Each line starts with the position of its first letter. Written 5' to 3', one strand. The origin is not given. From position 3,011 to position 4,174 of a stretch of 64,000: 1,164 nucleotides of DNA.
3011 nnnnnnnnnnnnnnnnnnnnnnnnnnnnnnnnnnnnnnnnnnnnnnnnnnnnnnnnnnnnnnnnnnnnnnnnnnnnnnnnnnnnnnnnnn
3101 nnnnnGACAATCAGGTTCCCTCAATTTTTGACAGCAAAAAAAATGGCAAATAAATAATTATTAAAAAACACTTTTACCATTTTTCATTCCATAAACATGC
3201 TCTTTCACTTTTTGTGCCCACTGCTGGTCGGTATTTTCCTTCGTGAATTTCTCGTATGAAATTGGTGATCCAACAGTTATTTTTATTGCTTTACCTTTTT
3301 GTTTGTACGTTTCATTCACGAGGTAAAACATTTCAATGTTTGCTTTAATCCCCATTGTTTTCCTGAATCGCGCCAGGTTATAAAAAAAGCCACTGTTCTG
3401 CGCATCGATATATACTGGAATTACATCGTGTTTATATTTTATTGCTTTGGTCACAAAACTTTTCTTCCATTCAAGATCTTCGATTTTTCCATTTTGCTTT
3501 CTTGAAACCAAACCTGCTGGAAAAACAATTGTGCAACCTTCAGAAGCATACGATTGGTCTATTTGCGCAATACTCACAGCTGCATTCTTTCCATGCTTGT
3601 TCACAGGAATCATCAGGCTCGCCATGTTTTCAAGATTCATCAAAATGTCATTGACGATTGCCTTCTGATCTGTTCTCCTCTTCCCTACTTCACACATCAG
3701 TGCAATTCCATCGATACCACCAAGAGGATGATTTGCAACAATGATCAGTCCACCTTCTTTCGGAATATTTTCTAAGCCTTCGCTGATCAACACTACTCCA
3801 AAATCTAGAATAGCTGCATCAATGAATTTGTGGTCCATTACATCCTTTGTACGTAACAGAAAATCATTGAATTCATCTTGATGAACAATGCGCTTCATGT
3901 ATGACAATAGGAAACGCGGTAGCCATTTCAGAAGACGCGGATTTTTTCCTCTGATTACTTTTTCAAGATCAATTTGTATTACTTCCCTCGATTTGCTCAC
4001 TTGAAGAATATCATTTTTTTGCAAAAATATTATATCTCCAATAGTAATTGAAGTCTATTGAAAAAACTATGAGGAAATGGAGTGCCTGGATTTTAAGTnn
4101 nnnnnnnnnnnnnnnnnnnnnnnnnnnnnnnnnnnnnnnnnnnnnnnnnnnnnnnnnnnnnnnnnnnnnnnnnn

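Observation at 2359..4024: Tandem PlsC-type acyltransferase pair embedded in the reductase operon (aminolipid-synthase-like arrangement)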

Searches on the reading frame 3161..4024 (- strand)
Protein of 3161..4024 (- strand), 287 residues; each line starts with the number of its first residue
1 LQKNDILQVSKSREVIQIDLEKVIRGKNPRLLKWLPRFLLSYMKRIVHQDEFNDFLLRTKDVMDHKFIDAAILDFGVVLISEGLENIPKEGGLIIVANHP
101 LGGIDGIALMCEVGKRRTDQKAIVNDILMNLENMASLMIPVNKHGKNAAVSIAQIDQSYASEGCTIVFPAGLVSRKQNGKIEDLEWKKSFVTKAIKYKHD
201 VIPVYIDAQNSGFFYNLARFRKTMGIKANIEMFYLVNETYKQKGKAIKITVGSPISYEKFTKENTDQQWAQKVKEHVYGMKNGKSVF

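Call 3: search_protein_families(library=pfam, proteins=[window:3161-4024:-], max_evalue=0.01)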
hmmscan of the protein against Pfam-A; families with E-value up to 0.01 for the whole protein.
window:3161-4024:- (287 aa): 2 families
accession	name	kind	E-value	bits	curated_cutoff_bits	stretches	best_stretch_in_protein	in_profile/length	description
PF19576.4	Acyltransf_2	-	3e-64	217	27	1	23-283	2-262/266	Acyltransferase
PF01553.26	Acyltransferase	-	6.3e-11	42.6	23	1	82-206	5-131/132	Acyltransferase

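Call 4: search_protein_families(library=ncbifam, proteins=[window:3161-4024:-], max_evalue=0.01)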
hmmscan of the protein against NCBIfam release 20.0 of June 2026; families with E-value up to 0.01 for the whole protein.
window:3161-4024:- (287 aa): 4 families
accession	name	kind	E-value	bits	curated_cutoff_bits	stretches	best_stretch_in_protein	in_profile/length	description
NF053697.1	LyGlyAclTfGlsABct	equivalog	3.2e-107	357.7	260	1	17-279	1-266/267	lyso-glycine lipid O-acyltransferase GlsA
NF052615.1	orn_lipid_OlsF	equivalog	1.1e-60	205.8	620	1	18-285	2-270/570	bifunctional ornithine lipid synthase OlsF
NF006386.0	PRK08633.1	equivalog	4.6e-10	37.9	1221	1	79-251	429-599/1147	acyl-[ACP]--phospholipid O-acyltransferase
TIGR00530.1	AGP_acyltrn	subfamily_domain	3.8e-05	23.4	102.95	1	80-206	5-129/130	1-acylglycerol-3-phosphate O-acyltransferase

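Call 10: find_homologous_proteins(query=window:3161-4024:-, max_evalue=1e-10)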
Query window:3161-4024:- (287 aa): 7474 proteins with E <= 1e-10 among 8000 candidates; the best 120 are listed.
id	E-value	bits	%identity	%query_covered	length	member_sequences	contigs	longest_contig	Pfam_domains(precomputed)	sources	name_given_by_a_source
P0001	3.3e-187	638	100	100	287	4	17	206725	PF19576.5,PF01553.27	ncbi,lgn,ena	-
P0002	3.5e-147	507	79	97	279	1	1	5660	PF19576.5,PF01553.27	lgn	-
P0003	6.7e-143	493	78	97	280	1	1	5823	PF19576.5,PF01553.27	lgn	-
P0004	2.5e-123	429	68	96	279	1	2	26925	PF19576.5,PF01553.27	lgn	-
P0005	2.7e-123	429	67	96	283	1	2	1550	PF19576.5,PF01553.27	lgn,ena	-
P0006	1.0e-122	427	65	96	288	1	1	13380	PF19576.5,PF01553.27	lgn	-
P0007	3.8e-122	425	65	98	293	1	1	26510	PF19576.5,PF01553.27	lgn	-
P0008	1.1e-121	423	70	93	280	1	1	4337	PF19576.5,PF01553.27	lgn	-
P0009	2.2e-121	422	68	95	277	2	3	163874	PF19576.5,PF01553.27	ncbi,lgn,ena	-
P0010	3.1e-121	422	69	92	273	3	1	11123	PF19576.5,PF01553.27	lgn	-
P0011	3.4e-121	422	69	95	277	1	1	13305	PF19576.5,PF01553.27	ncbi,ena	-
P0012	4.1e-121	422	66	97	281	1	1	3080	PF19576.5,PF01553.27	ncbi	-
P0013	7.9e-121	421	67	96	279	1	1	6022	PF19576.5,PF01553.27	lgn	-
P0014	5.6e-120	418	66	96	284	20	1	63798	PF19576.5,PF01553.27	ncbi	ncbi:MAG: 1-acyl-sn-glycerol-3-phosphate acyltransferase [Bacteroidota bacterium]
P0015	9.9e-120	417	70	92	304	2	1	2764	PF19576.5,PF01553.27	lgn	-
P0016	2.2e-119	416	68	93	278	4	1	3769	PF19576.5,PF01553.27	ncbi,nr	ncbi:MAG: 1-acyl-sn-glycerol-3-phosphate acyltransferase [Bacteroidetes bacterium]|nr:1-acyl-sn-glyc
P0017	4.4e-119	415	68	94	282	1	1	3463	PF19576.5,PF01553.27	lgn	-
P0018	5.1e-119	415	65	96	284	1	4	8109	PF19576.5,PF01553.27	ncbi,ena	-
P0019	1.2e-118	413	67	96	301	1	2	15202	PF19576.5,PF01553.27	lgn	-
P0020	1.2e-118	413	65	97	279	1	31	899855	PF19576.5,PF01553.27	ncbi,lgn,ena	-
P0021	1.8e-118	413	65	97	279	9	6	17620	PF19576.5,PF01553.27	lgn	-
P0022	2.0e-118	413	67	95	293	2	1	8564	PF19576.5,PF01553.27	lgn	-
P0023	2.4e-118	412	66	97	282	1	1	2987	PF19576.5,PF01553.27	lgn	-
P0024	3.5e-118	412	67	92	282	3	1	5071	PF19576.5,PF01553.27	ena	-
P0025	4.5e-118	412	66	95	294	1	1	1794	PF19576.5,PF01553.27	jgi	jgi:1-acyl-sn-glycerol-3-phosphate acyltransferase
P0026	4.7e-118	412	67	94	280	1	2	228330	PF19576.5,PF01553.27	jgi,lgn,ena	-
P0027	5.1e-118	411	64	98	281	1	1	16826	PF19576.5,PF01553.27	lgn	-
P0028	1.0e-117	410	66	94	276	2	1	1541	PF19576.5,PF01553.27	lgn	-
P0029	1.7e-117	410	66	95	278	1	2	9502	PF19576.5,PF01553.27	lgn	-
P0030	4.9e-117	408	64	94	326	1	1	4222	PF19576.5,PF01553.27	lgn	-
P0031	5.0e-117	408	67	94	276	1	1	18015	PF19576.5,PF01553.27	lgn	-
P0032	7.9e-117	408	62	100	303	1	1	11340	PF19576.5,PF01553.27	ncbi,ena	-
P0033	1.3e-116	407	66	93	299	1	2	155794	PF19576.5,PF01553.27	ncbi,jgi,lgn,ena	-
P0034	1.6e-116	406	64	96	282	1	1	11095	PF19576.5,PF01553.27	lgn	-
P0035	2.0e-116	406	66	93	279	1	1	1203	PF19576.5,PF01553.27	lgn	-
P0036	4.1e-116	405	65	94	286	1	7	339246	PF19576.5,PF01553.27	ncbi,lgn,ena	-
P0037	5.7e-116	405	67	94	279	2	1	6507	PF19576.5,PF01553.27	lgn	-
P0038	6.9e-116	404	62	96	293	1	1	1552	PF19576.5,PF01553.27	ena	-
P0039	8.6e-116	404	67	93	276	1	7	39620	PF19576.5,PF01553.27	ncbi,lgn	-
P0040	1.3e-115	403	66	93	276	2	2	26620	PF19576.5,PF01553.27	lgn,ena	-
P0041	1.7e-115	403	66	94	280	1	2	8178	PF19576.5,PF01553.27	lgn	-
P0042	1.8e-115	403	64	96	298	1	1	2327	PF19576.5,PF01553.27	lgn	-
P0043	2.7e-115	402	64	96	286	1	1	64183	PF19576.5,PF01553.27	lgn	-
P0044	2.9e-115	402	64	99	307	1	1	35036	PF19576.5,PF01553.27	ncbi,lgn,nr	ncbi:MAG: glycerol acyltransferase [Bacteroidetes bacterium]|nr:MAG: glycerol acyltransferase [Bacte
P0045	5.2e-115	402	63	94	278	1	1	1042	PF19576.5,PF01553.27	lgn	-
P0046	6.7e-115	401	67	92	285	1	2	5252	PF19576.5,PF01553.27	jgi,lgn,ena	jgi:putative hemolysin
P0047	7.0e-115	401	66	92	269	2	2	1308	PF19576.5,PF01553.27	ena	-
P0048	7.3e-115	401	65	95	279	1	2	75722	PF19576.5,PF01553.27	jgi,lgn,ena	jgi:putative hemolysin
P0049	7.5e-115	401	64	95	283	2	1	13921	PF19576.5,PF01553.27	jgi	-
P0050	1.1e-114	400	66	93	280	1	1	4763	PF19576.5,PF01553.27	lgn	-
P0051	1.8e-114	400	65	93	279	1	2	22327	PF19576.5,PF01553.27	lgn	-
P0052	2.0e-114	400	65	94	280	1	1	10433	PF19576.5,PF01553.27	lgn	-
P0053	2.0e-114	400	63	94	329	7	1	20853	PF19576.5,PF01553.27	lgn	-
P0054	2.7e-114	399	67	93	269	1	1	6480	PF19576.5,PF01553.27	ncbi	-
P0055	2.9e-114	399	64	95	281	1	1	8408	PF19576.5,PF01553.27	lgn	-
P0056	3.8e-114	399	66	94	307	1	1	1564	PF19576.5,PF01553.27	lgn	-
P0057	4.5e-114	398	65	97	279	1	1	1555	PF19576.5,PF01553.27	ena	-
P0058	2.2e-113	396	65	93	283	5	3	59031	PF19576.5,PF01553.27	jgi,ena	-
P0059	3.3e-113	396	65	93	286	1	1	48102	PF19576.5,PF01553.27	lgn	-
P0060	1.4e-112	394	65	93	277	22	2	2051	PF19576.5,PF01553.27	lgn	-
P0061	1.5e-112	393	65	94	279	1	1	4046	PF19576.5,PF01553.27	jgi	jgi:putative hemolysin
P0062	2.9e-112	393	67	92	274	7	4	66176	PF19576.5,PF01553.27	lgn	-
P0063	4.1e-112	392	62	96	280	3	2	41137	PF19576.5,PF01553.27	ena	-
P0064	8.5e-112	391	66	92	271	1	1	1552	PF19576.5,PF01553.27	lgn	-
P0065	1.7e-111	390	66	93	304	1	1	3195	PF19576.5,PF01553.27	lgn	-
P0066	3.5e-111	389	66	93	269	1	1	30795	PF19576.5,PF01553.27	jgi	jgi:1-acyl-sn-glycerol-3-phosphate acyltransferase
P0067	3.9e-111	389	63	92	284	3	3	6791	PF19576.5,PF01553.27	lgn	-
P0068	7.1e-111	388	62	93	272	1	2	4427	PF19576.5,PF01553.27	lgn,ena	-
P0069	7.4e-111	388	67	88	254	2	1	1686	PF19576.5,PF01553.27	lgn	-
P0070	1.3e-110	387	60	97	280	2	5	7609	PF19576.5,PF01553.27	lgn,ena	-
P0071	2.1e-110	386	64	93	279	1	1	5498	PF19576.5,PF01553.27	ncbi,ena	-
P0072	3.8e-110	386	63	94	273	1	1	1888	PF19576.5,PF01553.27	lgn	-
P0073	5.7e-110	385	61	97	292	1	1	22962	PF19576.5,PF01553.27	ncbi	ncbi:1-acyl-sn-glycerol-3-phosphate acyltransferase [soil metagenome]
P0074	9.4e-110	384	62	94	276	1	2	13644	PF19576.5,PF01553.27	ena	-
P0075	7.3e-109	381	63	93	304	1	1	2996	PF19576.5,PF01553.27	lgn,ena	-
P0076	1.3e-108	381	60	95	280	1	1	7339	PF19576.5,PF01553.27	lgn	-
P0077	1.7e-108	380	67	86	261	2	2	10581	PF19576.5,PF01553.27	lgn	-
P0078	2.4e-108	380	62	94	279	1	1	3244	PF19576.5,PF01553.27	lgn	-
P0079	2.9e-108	379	60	97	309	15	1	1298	PF19576.5,PF01553.27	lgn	-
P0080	1.1e-107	378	62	93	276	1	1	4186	PF19576.5,PF01553.27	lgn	-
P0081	1.2e-107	377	59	97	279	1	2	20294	PF19576.5,PF01553.27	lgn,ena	-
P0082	1.5e-107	377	63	92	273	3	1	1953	PF19576.5,PF01553.27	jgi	-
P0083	1.8e-107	377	66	86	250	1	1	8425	PF19576.5,PF01553.27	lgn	-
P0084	2.3e-107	376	62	95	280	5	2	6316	PF19576.5,PF01553.27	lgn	-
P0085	3.0e-107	376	61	93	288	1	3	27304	PF19576.5,PF01553.27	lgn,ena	-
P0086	3.7e-107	376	63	93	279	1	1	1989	PF19576.5,PF01553.27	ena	-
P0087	4.2e-107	376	62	93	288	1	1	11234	PF19576.5,PF01553.27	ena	-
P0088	1.1e-106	374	61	94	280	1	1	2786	PF19576.5,PF01553.27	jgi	jgi:putative hemolysin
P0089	2.1e-106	373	59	94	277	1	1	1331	PF19576.5,PF01553.27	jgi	jgi:putative hemolysin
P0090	2.6e-106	373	60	99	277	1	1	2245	PF19576.5,PF01553.27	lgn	-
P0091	2.7e-106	373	64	88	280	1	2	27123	PF19576.5,PF01553.27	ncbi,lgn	ncbi:MAG: 1-acyl-sn-glycerol-3-phosphate acyltransferase [Bacteroidia bacterium]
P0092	4.6e-106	372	61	94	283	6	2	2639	PF19576.5,PF01553.27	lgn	-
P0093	1.1e-105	371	58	98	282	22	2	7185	PF19576.5,PF01553.27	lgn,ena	-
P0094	2.2e-105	370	61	94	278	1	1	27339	PF19576.5,PF01553.27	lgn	-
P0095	2.7e-105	370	59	95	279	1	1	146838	PF19576.5,PF01553.27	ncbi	-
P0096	3.7e-105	369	58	96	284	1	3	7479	PF19576.5,PF01553.27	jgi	jgi:putative hemolysin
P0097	8.6e-105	368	60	93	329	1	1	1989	PF19576.5,PF01553.27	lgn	-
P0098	2.7e-104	366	60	96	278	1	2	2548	PF19576.5,PF01553.27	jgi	jgi:putative hemolysin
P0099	3.0e-104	366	61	94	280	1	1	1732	PF19576.5,PF01553.27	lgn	-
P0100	5.2e-104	365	61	95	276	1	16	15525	PF19576.5,PF01553.27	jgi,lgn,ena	-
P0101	5.9e-104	365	63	93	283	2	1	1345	PF19576.5,PF01553.27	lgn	-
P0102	1.1e-103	364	59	97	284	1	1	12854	PF19576.5,PF01553.27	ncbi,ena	-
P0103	1.3e-103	364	61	94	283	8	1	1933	PF19576.5,PF01553.27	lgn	-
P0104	6.3e-103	362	57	97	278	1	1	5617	PF19576.5,PF01553.27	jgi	-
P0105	3.8e-102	359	57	96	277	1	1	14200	PF19576.5,PF01553.27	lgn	-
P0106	4.1e-102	359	58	94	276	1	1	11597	PF19576.5,PF01553.27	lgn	-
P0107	9.3e-102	358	58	96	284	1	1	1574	PF19576.5,PF01553.27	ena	-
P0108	1.2e-101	358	60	93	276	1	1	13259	PF19576.5,PF01553.27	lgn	-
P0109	3.9e-101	356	59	93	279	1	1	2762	PF19576.5,PF01553.27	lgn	-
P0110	9.8e-101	355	56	96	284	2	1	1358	PF19576.5,PF01553.27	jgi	-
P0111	1.5e-100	354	59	94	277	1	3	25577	PF19576.5,PF01553.27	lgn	-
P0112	1.8e-100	354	57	93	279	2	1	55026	PF19576.5,PF01553.27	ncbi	-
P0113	2.1e-100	354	57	94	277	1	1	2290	PF19576.5,PF01553.27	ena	-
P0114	2.9e-100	353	66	83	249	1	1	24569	PF19576.5,PF01553.27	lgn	-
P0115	4.8e-100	352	59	92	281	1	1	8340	PF19576.5,PF01553.27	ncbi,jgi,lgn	jgi:putative hemolysin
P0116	6.1e-100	352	59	92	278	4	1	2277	PF19576.5,PF01553.27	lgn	-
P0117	7.6e-100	352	57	94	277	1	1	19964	PF19576.5,PF01553.27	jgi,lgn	jgi:putative hemolysin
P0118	1.1e-99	351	57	93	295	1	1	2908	PF19576.5,PF01553.27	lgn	-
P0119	1.6e-99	351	58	93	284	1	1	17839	PF19576.5,PF01553.27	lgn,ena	-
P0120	2.0e-99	350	57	95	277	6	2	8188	PF19576.5,PF01553.27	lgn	-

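Call 12: find_encoding_contigs(protein=P0002, flank=10000, max_places=2)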
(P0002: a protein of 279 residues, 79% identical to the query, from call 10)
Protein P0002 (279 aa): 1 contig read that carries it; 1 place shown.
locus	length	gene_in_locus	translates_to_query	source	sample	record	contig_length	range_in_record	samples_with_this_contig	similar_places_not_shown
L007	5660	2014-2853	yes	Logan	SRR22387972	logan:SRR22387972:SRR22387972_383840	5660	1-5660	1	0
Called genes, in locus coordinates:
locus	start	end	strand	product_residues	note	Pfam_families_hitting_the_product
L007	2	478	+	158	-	?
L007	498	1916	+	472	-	PF01869:BcrAD_BadFG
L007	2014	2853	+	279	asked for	PF19576:Acyltransf_2, PF01553:Acyltransferase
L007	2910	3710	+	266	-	PF01553:Acyltransferase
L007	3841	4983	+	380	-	PF01262:AlaDh_PNT_C (faint), PF03435:Sacchrp_dh_NADP, PF16653:Sacchrp_dh_C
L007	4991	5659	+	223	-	?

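Call 13: find_encoding_contigs(protein=P0004, flank=10000, max_places=2)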
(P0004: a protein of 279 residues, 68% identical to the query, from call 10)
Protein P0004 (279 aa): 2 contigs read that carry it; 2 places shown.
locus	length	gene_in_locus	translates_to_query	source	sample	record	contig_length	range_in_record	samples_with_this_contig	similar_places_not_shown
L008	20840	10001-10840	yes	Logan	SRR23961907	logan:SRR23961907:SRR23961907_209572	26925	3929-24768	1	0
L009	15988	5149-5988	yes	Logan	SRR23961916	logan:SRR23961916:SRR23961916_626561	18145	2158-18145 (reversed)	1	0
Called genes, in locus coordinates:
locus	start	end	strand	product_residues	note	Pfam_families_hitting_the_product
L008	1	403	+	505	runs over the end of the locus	-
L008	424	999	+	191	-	-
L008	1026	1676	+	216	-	-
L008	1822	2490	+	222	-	-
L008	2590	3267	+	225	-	-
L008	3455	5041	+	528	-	PF00082:Peptidase_S8, PF18962:Por_Secre_tail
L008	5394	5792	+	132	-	PF02082:Rrf2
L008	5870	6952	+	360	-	PF07732:Cu-oxidase_3, PF07731:Cu-oxidase_2 (faint)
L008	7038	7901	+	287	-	PF03781:FGE-sulfatase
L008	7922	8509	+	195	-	PF02630:SCO1-SenC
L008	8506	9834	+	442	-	PF13372:Alginate_exp (weak)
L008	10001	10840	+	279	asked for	PF19576:Acyltransf_2, PF01553:Acyltransferase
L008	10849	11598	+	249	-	PF01553:Acyltransferase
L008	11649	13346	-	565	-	PF08757:CotH, PF18962:Por_Secre_tail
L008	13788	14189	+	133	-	PF13619:KTSC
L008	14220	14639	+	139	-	-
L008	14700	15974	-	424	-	PF13432:TPR_16 (faint), PF14559:TPR_19 (faint), PF13428:TPR_14 (faint), PF13414:TPR_11 (weak), PF13431:TPR_17 (weak)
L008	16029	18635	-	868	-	PF00521:DNA_topoisoIV, PF03989:DNA_gyraseA_C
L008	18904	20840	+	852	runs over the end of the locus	PF02861:Clp_N, PF00004:AAA, PF17871:AAA_lid_9, PF00158:Sigma54_activat, PF00004:AAA, PF07724:AAA_2, PF07728:AAA_5, PF10431:ClpB_D2-small, +9 more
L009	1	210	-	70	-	?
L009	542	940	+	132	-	PF02082:Rrf2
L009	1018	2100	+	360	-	PF07732:Cu-oxidase_3, PF07731:Cu-oxidase_2 (faint)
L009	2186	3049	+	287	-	PF03781:FGE-sulfatase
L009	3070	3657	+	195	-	PF02630:SCO1-SenC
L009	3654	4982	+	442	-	PF13372:Alginate_exp (weak)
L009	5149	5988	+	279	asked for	PF19576:Acyltransf_2, PF01553:Acyltransferase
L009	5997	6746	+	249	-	PF01553:Acyltransferase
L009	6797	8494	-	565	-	PF08757:CotH, PF18962:Por_Secre_tail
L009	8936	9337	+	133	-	PF13619:KTSC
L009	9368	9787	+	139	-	-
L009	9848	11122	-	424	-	PF13432:TPR_16 (faint), PF14559:TPR_19 (faint), PF13428:TPR_14 (faint), PF13414:TPR_11 (weak), PF13431:TPR_17 (weak)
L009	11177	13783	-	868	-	PF00521:DNA_topoisoIV, PF03989:DNA_gyraseA_C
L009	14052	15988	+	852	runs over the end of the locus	PF02861:Clp_N, PF00004:AAA, PF17871:AAA_lid_9, PF00158:Sigma54_activat, PF00004:AAA, PF07724:AAA_2, PF07728:AAA_5, PF10431:ClpB_D2-small, +9 more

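Call 14: find_encoding_contigs(protein=P0009, flank=10000, max_places=2)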
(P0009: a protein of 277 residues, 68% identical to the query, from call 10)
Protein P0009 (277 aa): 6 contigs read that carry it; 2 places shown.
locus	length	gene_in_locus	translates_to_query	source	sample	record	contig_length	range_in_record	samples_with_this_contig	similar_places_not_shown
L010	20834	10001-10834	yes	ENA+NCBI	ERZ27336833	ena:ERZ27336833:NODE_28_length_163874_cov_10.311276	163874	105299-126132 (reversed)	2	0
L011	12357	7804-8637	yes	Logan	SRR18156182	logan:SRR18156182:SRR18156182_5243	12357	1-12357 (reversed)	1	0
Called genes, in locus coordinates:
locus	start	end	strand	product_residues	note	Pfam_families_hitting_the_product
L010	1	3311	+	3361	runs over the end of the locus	PF20254:DMFA2_C, PF17957:Big_7, PF13313:DUF4082, PF13205:Big_5, PF16656:Pur_ac_phosph_N, PF13313:DUF4082, PF13573:SprB, PF18962:Por_Secre_tail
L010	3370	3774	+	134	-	PF09917:DUF2147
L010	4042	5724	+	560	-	PF02776:TPP_enzyme_N, PF00205:TPP_enzyme_M, PF02775:TPP_enzyme_C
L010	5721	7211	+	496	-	PF07992:Pyr_redox_2 (weak), PF00890:FAD_binding_2, PF01266:DAO, PF03486:HI0933_like (faint), PF13450:NAD_binding_8 (faint), PF00355:Rieske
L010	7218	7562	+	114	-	-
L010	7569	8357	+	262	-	PF09990:DUF2231, PF00355:Rieske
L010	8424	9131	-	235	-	-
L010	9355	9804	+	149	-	PF06983:3-dmu-9_3-mt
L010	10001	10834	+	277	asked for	PF19576:Acyltransf_2, PF01553:Acyltransferase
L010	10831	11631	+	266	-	PF01553:Acyltransferase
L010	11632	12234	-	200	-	PF06161:DUF975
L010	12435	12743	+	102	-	-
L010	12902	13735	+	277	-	PF23023:Anti-Pycsar_Apyc1, PF00753:Lactamase_B, PF12706:Lactamase_B_2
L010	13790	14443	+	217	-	PF18962:Por_Secre_tail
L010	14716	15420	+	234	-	-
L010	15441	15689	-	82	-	PF13560:HTH_31 (weak), PF13443:HTH_26, PF01381:HTH_3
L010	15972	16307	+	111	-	PF01022:HTH_5, PF12802:MarR_2 (weak), PF12840:HTH_20, PF13412:HTH_24 (weak)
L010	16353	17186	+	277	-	PF13489:Methyltransf_23, PF01135:PCMT, PF01209:Ubie_methyltran, PF06325:PrmA (weak), PF13847:Methyltransf_31, PF08241:Methyltransf_11, PF08242:Methyltransf_12, PF13649:Methyltransf_25, +2 more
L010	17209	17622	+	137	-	PF01451:LMWPc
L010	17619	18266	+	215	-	PF00230:MIP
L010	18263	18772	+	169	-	PF12867:DinB_2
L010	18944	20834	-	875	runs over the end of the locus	PF01624:MutS_I, PF05188:MutS_II, PF05192:MutS_III, PF05190:MutS_IV, PF00488:MutS_V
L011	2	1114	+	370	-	?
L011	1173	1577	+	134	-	PF09917:DUF2147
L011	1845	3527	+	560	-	PF02776:TPP_enzyme_N, PF00205:TPP_enzyme_M, PF02775:TPP_enzyme_C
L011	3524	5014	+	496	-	PF07992:Pyr_redox_2 (weak), PF00890:FAD_binding_2, PF01266:DAO, PF03486:HI0933_like (faint), PF13450:NAD_binding_8 (faint), PF00355:Rieske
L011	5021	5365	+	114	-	-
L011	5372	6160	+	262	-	PF09990:DUF2231, PF00355:Rieske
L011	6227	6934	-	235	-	-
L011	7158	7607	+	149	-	PF06983:3-dmu-9_3-mt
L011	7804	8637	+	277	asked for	PF19576:Acyltransf_2, PF01553:Acyltransferase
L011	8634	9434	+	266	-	PF01553:Acyltransferase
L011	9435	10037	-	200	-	PF06161:DUF975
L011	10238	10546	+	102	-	-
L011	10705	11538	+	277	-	PF23023:Anti-Pycsar_Apyc1, PF00753:Lactamase_B, PF12706:Lactamase_B_2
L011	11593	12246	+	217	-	PF18962:Por_Secre_tail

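Call 24: find_related_loci(query=window:3161-4024:-, collection=metagenome_contigs, flank=8000)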
Query window:3161-4024:- (287 aa) in metagenome_contigs; peptide patterns used: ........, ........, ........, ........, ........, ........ (x = any residue, [..] = any of these).
508 stretches matched a pattern; 264 encode a relative of the query (tblastn E <= 1e-3); the best 80 are kept; 80 distinct loci.
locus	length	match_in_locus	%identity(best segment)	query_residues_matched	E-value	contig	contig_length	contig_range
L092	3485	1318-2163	65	6-287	4e-128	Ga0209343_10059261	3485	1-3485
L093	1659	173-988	66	9-280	3e-134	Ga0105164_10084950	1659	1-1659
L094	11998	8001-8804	66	17-284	6e-122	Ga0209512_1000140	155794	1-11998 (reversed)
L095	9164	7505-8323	64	12-284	2e-120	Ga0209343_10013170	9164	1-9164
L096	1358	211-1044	55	7-284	3e-116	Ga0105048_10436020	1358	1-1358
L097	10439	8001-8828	56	10-285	5e-103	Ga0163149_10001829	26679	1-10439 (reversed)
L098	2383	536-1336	56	18-283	4e-106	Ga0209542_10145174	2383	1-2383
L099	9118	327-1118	56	18-280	8e-102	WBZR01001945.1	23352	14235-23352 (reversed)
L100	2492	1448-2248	56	18-283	7e-105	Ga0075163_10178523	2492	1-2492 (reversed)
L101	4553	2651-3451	56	18-283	5e-101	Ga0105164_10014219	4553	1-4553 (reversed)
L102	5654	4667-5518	53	1-280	1e-100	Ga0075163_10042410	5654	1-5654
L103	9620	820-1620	56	18-283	2e-100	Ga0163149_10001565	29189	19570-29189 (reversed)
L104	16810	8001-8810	56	18-287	1e-99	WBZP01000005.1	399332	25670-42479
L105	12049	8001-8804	56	18-284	4e-99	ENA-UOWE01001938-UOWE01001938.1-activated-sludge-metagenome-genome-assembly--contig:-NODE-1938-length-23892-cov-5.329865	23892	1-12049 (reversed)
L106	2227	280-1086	55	18-285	2e-103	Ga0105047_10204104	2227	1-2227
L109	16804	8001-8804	56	18-283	1e-98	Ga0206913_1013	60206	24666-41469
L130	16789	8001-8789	52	18-280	6e-94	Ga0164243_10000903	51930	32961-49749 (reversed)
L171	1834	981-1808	50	10-285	3e-93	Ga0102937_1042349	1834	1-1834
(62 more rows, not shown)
